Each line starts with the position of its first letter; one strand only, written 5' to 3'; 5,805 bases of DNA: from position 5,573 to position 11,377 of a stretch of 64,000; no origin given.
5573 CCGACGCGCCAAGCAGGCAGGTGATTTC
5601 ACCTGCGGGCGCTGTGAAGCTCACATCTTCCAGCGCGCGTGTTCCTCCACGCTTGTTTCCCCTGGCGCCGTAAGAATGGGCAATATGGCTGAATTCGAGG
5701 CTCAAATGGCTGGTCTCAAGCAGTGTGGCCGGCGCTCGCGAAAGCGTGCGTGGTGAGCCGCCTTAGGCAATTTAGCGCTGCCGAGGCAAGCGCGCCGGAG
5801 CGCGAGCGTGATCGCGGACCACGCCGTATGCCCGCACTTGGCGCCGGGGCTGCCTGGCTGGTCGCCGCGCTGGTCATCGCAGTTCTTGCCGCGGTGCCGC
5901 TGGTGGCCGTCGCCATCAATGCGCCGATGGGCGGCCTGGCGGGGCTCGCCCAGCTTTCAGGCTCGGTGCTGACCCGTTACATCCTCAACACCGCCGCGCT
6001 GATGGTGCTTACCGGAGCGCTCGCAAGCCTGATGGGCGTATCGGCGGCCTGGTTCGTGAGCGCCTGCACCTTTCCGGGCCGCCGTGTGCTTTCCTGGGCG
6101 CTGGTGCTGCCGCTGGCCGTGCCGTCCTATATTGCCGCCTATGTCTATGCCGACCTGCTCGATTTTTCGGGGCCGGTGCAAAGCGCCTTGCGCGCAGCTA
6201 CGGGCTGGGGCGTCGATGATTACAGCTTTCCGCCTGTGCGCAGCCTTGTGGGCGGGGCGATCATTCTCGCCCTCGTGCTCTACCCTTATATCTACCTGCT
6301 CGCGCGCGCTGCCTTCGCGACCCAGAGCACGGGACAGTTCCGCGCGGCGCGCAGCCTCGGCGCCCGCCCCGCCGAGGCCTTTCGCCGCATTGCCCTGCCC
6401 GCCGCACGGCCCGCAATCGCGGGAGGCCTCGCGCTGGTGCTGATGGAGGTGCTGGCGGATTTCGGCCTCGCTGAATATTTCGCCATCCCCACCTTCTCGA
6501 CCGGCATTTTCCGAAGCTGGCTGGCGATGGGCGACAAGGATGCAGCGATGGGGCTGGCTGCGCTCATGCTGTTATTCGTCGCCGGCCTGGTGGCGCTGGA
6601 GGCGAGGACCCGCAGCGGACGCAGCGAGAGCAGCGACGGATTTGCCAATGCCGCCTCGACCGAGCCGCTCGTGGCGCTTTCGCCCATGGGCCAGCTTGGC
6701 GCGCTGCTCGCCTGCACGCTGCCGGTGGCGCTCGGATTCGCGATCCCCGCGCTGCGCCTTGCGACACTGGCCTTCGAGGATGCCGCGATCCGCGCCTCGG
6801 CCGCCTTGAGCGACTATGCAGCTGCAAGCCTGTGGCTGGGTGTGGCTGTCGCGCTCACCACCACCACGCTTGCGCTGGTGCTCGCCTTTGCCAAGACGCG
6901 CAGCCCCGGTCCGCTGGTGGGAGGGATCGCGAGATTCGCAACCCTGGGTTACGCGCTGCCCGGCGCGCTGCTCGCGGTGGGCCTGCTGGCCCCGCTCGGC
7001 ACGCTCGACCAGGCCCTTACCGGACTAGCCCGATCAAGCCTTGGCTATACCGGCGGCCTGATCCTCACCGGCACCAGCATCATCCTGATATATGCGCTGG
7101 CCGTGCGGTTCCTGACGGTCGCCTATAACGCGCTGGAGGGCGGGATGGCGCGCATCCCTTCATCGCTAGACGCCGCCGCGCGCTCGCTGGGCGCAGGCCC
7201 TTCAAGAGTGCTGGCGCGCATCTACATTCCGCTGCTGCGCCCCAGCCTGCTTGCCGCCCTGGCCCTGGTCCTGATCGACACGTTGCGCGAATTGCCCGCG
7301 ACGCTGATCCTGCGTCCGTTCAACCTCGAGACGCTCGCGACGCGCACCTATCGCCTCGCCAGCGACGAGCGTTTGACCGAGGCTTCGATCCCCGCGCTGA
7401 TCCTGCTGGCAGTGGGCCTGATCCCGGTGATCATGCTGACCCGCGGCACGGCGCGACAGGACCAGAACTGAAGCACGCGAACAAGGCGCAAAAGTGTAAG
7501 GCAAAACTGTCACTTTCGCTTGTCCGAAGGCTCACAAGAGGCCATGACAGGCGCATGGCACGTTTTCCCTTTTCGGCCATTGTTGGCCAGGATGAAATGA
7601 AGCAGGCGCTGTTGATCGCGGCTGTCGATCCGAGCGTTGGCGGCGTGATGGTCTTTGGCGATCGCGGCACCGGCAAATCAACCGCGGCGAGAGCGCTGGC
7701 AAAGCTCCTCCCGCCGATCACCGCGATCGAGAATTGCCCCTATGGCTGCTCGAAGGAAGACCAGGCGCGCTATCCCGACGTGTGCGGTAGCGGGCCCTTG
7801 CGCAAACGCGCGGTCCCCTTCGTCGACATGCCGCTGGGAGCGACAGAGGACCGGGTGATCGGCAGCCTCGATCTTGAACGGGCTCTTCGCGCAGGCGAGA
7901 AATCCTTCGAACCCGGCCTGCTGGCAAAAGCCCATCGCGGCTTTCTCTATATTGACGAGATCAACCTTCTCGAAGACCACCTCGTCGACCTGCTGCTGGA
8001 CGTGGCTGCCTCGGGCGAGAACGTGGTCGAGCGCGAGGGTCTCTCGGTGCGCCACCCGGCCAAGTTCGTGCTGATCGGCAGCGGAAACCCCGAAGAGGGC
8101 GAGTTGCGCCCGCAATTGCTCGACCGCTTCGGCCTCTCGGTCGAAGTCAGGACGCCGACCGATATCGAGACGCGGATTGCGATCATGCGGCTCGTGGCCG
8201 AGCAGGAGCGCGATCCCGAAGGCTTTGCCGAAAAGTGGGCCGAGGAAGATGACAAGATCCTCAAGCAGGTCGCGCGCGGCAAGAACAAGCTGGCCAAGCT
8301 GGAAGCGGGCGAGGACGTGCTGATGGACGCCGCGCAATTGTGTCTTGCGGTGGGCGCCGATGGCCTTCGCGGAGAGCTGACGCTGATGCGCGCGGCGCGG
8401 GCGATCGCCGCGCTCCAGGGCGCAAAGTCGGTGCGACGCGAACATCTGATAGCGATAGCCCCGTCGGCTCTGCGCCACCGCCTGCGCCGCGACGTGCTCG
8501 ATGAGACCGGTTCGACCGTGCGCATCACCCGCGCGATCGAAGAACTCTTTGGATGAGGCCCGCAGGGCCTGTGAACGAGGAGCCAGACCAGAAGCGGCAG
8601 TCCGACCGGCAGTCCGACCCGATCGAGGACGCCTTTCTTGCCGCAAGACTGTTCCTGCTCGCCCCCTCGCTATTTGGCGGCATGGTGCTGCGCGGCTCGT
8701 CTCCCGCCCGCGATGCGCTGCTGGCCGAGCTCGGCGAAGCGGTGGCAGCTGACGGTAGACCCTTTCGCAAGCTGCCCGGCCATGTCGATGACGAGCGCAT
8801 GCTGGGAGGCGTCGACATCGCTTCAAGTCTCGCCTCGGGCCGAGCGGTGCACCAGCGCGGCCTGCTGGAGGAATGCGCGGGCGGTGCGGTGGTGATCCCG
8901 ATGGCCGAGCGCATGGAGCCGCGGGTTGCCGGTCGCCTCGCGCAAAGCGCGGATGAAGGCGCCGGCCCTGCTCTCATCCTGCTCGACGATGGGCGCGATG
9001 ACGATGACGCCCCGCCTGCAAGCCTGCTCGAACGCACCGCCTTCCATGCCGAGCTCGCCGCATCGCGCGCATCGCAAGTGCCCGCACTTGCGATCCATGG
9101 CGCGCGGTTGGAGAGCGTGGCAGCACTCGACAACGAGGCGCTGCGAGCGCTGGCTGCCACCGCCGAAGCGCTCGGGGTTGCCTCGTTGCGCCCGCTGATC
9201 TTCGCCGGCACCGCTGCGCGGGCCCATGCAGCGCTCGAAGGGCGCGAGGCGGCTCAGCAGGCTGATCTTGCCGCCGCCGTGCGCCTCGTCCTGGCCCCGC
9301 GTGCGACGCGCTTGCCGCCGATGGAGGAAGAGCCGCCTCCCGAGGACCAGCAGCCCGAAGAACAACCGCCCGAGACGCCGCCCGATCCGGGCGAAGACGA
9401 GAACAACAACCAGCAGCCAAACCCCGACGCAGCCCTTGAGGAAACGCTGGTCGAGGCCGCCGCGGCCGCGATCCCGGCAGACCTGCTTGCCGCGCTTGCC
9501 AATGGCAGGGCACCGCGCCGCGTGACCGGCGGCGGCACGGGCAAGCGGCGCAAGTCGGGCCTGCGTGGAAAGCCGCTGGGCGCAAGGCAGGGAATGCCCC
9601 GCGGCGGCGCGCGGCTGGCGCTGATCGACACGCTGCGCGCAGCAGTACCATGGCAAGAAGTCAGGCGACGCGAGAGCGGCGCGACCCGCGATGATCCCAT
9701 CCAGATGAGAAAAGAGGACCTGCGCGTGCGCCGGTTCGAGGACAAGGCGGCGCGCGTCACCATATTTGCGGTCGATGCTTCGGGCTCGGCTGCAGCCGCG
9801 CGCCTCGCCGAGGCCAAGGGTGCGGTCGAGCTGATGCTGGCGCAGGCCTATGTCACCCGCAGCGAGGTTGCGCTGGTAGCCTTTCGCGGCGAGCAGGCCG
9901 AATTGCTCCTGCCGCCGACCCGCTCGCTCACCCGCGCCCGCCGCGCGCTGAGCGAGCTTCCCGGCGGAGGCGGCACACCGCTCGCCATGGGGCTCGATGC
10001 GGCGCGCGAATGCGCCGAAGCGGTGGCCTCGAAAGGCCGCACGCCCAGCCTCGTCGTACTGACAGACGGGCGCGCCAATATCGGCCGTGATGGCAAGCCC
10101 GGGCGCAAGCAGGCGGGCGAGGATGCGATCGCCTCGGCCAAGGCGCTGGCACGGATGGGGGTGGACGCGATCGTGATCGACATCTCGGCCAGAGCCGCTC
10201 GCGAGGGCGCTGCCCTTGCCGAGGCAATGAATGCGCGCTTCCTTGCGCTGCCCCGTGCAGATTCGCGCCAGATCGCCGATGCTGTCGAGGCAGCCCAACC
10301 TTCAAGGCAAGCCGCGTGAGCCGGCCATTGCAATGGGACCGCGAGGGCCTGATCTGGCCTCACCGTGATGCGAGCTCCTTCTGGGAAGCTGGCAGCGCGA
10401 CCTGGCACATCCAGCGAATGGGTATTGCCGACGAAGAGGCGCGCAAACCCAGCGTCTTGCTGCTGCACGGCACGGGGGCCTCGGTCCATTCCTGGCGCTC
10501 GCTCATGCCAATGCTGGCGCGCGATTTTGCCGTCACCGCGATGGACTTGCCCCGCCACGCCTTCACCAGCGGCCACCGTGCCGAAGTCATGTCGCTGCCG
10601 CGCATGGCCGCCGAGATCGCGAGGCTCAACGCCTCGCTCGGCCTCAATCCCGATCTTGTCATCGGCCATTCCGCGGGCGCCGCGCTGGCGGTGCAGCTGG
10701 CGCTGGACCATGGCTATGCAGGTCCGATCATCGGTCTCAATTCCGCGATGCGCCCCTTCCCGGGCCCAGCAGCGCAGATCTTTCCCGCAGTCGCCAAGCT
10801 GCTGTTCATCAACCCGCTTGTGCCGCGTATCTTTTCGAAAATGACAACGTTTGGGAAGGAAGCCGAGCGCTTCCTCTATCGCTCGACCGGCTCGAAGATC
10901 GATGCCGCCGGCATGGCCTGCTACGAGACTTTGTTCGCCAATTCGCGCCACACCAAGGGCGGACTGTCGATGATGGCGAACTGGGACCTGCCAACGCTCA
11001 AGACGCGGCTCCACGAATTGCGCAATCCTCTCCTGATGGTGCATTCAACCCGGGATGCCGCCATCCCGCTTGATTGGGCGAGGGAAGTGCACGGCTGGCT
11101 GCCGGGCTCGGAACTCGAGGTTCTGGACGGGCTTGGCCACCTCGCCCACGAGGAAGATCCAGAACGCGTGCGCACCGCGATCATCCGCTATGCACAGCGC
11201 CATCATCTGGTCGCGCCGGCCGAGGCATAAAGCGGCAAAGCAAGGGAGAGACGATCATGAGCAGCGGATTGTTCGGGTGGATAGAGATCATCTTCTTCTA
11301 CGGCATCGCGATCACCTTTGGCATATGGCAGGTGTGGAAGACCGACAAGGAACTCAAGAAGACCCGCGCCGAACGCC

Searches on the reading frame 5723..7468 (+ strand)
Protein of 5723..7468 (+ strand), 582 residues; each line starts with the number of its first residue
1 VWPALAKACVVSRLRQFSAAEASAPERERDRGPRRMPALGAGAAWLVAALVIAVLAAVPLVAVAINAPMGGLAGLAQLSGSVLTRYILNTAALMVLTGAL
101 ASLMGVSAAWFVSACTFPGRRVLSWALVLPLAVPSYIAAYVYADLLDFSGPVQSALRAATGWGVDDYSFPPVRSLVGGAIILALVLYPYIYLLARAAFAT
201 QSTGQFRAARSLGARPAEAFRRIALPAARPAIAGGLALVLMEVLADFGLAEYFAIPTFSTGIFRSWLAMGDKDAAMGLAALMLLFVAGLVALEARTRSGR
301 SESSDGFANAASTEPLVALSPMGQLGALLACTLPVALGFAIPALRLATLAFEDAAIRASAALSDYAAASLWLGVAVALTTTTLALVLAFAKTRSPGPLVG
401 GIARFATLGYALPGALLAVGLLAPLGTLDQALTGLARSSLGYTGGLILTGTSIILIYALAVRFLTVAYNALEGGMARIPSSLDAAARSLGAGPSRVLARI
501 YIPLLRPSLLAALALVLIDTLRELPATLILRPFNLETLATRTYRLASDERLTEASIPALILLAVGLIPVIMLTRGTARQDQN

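Call 15: search_protein_families(library=ncbifam, proteins=[window:5723-7468:+])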
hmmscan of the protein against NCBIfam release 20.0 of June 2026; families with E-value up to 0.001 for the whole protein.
window:5723-7468:+ (582 aa): 24 families
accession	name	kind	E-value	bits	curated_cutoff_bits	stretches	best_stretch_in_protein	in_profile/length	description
NF011624.0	PRK15050.1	equivalog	1.8e-24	86.4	247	2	37-250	20-236/297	2-aminoethylphosphonate ABC transporter permease subunit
TIGR01581.1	Mo_ABC_porter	hypoth_equivalog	5.2e-22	78.4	210.3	2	96-290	32-222/225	ABC transporter permease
TIGR03226.1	PhnU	equivalog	1e-18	67.9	283.45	2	8-296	17-303/311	2-aminoethylphosphonate ABC transporter permease subunit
TIGR00969.1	3a0106s02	subfamily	1.6e-18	67.2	240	1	44-248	19-216/272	sulfate ABC transporter permease subunit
TIGR03262.1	PhnU2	equivalog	6.9e-17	61.3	593.25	2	44-294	8-252/546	putative 2-aminoethylphosphonate ABC transporter permease subunit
TIGR02141.1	modB_ABC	equivalog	4.3e-16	59.2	182.6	2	95-290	8-200/208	molybdate ABC transporter permease subunit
TIGR03255.1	PhnV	equivalog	4.3e-14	52.8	358.7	1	363-579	65-268/270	2-aminoethylphosphonate ABC transport system, membrane component PhnV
TIGR02139.1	permease_CysT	equivalog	1.4e-13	51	246.1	1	43-248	7-205/265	sulfate ABC transporter permease subunit CysT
NF008208.0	PRK10971.1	equivalog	2.6e-11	43.6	415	1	93-251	62-216/277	sulfate/thiosulfate ABC transporter permease CysT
TIGR02140.1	permease_CysW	equivalog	6.8e-11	42.1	329.1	1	47-249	8-203/261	sulfate ABC transporter permease subunit CysW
NF008620.0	PRK11602.1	equivalog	1.5e-10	40.7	442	1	47-249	25-220/291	sulfate/thiosulfate ABC transporter permease CysW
NF007044.0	PRK09497.1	equivalog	2e-10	40.6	348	1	77-250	55-225/285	spermidine/putrescine ABC transporter permease PotB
NF006939.0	PRK09421.1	equivalog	2e-10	40.5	262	2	100-250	25-168/230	molybdate ABC transporter permease subunit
NF040839.1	tungstate_WtpB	equivalog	1.8e-09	37.6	340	1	49-249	10-199/251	tungstate ABC transporter permease WtpB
NF007963.0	PRK10683.1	equivalog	6.3e-07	29.1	489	1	94-257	106-266/317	putrescine ABC transporter permease PotH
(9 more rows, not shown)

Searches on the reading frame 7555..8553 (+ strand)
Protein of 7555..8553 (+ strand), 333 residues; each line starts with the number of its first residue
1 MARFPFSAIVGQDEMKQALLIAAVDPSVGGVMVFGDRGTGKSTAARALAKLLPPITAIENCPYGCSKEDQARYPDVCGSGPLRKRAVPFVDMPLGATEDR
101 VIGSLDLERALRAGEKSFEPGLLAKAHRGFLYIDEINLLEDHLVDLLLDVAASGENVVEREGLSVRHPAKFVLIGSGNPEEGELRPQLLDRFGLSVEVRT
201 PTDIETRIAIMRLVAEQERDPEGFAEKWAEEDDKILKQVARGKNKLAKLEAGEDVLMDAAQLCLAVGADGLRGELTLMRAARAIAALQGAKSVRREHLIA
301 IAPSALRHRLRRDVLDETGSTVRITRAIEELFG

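Call 15: search_protein_families(library=ncbifam, proteins=[window:7555-8553:+])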
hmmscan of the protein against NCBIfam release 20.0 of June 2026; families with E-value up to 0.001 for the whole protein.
window:7555-8553:+ (333 aa): 15 families
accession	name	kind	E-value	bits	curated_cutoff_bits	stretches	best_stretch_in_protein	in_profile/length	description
TIGR02030.1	BchI-ChlI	equivalog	3.7e-142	473.4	466.95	1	4-332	1-336/337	magnesium chelatase ATPase subunit I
TIGR02442.1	Cob-chelat-sub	hypoth_equivalog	1.7e-127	426.6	779.45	1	4-318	1-318/641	putative cobaltochelatase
TIGR02031.1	BchD-ChlD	equivalog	2.7e-68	231.1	499.55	1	13-313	1-274/608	magnesium chelatase ATPase subunit D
NF009943.0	PRK13406.1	equivalog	6.4e-22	77.8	571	1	86-309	52-254/585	magnesium chelatase subunit D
TIGR00368.1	TIGR00368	hypoth_equivalog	1.1e-12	47.3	362.4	2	113-179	281-347/499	YifB family Mg chelatase-like AAA ATPase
TIGR00764.1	lon_rel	equivalog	3.8e-11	42.3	516.6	1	116-300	206-386/608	ATP-dependent protease LonB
NF007365.0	PRK09862.1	equivalog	2e-10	39.9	530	1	114-180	281-347/506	YifB family Mg chelatase-like AAA ATPase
TIGR02903.1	spore_lon_C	equivalog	2.7e-08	32.8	678.8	1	6-150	153-288/615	Lon family ATP-dependent protease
TIGR02902.1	spore_lonB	equivalog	3.2e-06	26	723.3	1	6-150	64-198/531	ATP-dependent protease LonB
NF011523.0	PRK14962.1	equivalog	1.1e-05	24.4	576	1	6-76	13-88/474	DNA polymerase III subunits gamma and tau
TIGR02397.1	dnaX_nterm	equivalog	0.0001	21.7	250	1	6-56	13-64/355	DNA polymerase III subunit gamma/tau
NF011514.0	PRK14953.1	equivalog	0.00032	19.7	536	1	6-62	15-72/488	DNA polymerase III subunits gamma and tau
NF009067.0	PRK12402.1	equivalog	0.00043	19.3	317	1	7-50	15-58/340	replication factor C small subunit 2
TIGR02329.1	propionate_PrpR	equivalog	0.00048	18.9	499.2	1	2-150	207-330/526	propionate catabolism operon regulatory protein PrpR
NF011510.0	PRK14948.1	equivalog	0.00086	18.1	593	0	6-67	17-79/640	DNA polymerase III subunit gamma/tau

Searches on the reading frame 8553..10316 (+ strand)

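Call 15: search_protein_families(library=ncbifam, proteins=[window:8553-10316:+])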
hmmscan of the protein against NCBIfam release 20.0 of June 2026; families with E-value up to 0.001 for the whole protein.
window:8553-10316:+ (588 aa): 5 families
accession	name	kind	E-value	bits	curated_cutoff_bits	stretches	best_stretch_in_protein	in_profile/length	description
NF009943.0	PRK13406.1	equivalog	4.2e-183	610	571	1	24-582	8-583/585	magnesium chelatase subunit D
TIGR02031.1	BchD-ChlD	equivalog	7.4e-125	418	499.55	1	36-575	12-608/608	magnesium chelatase ATPase subunit D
TIGR02442.1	Cob-chelat-sub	hypoth_equivalog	1.4e-74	251.7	779.45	2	162-566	222-640/641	putative cobaltochelatase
TIGR02030.1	BchI-ChlI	equivalog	1.1e-06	28.1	466.95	1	186-255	250-318/337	magnesium chelatase ATPase subunit I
TIGR03788.1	marine_srt_targ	equivalog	1.3e-06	27.1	551.65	1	398-506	269-379/629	marine proteobacterial sortase target protein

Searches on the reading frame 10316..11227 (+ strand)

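Call 15: search_protein_families(library=ncbifam, proteins=[window:10316-11227:+])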
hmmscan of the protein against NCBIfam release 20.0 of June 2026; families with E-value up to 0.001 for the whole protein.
window:10316-11227:+ (304 aa): 27 families (the best 25 are shown)
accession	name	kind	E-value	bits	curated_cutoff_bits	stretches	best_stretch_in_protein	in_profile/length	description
TIGR03056.1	bchO_mg_che_rel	equivalog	8.2e-81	271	172.55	1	14-292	2-276/278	alpha/beta fold hydrolase BchO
NF051488.1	bifunc_PcaDC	exception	4.9e-20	72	390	2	40-132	8-99/375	bifunctional 3-oxoadipate enol-lactonase/4-carboxymuconolactone decarboxylase PcaDC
NF011457.0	PRK14875.1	equivalog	1.6e-19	70.1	307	2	41-132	129-219/372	acetoin dehydrogenase dihydrolipoyllysine-residue acetyltransferase subunit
TIGR02427.1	protocat_pcaD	equivalog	2.4e-15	56.6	255.85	2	228-292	185-249/251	3-oxoadipate enol-lactonase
TIGR03611.1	RutD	equivalog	6.6e-15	55.2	238.5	1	40-133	9-102/258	pyrimidine utilization protein D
NF051487.1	bifunc_PcaCD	exception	2.3e-14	53.3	430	2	38-132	166-259/413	bifunctional 4-carboxymuconolactone decarboxylase/3-oxoadipate enol-lactonase PcaCD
TIGR03695.1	menH_SHCHC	equivalog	2.4e-14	53.4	208.55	1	44-132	2-92/252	2-succinyl-6-hydroxy-2,4-cyclohexadiene-1-carboxylate synthase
TIGR01738.1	bioH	equivalog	1.9e-13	50.6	206.95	1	45-278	5-230/245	pimeloyl-ACP methyl ester esterase BioH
NF050089.1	i_nPHAscl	equivalog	1.3e-11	44.2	300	1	40-133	14-106/288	intracellular short-chain-length polyhydroxyalkanoate depolymerase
TIGR01250.1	pro_imino_pep_2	subfamily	2.3e-11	43.8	167.65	1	193-290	193-284/288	proline iminopeptidase-family hydrolase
NF045632.1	hydroxlase_HsaD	equivalog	3.5e-11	42.6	400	1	19-133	13-126/290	4,5:9,10-diseco-3-hydroxy-5,9,17-trioxoandrosta-1(10),2-diene-4-oate hydrolase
NF007954.0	PRK10673.1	equivalog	4.2e-09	36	399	1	34-128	6-98/255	esterase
NF052610.1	macro_16_ester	equivalog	4e-08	33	420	1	229-291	216-278/281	alpha/beta fold macrolide esterase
NF002938.0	PRK03592.1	equivalog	7.5e-08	32.1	241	1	40-132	26-117/298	haloalkane dehalogenase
NF008340.0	PRK11126.1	equivalog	1.4e-07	31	261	1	39-132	9-99/255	2-succinyl-6-hydroxy-2,4-cyclohexadiene-1-carboxylate synthase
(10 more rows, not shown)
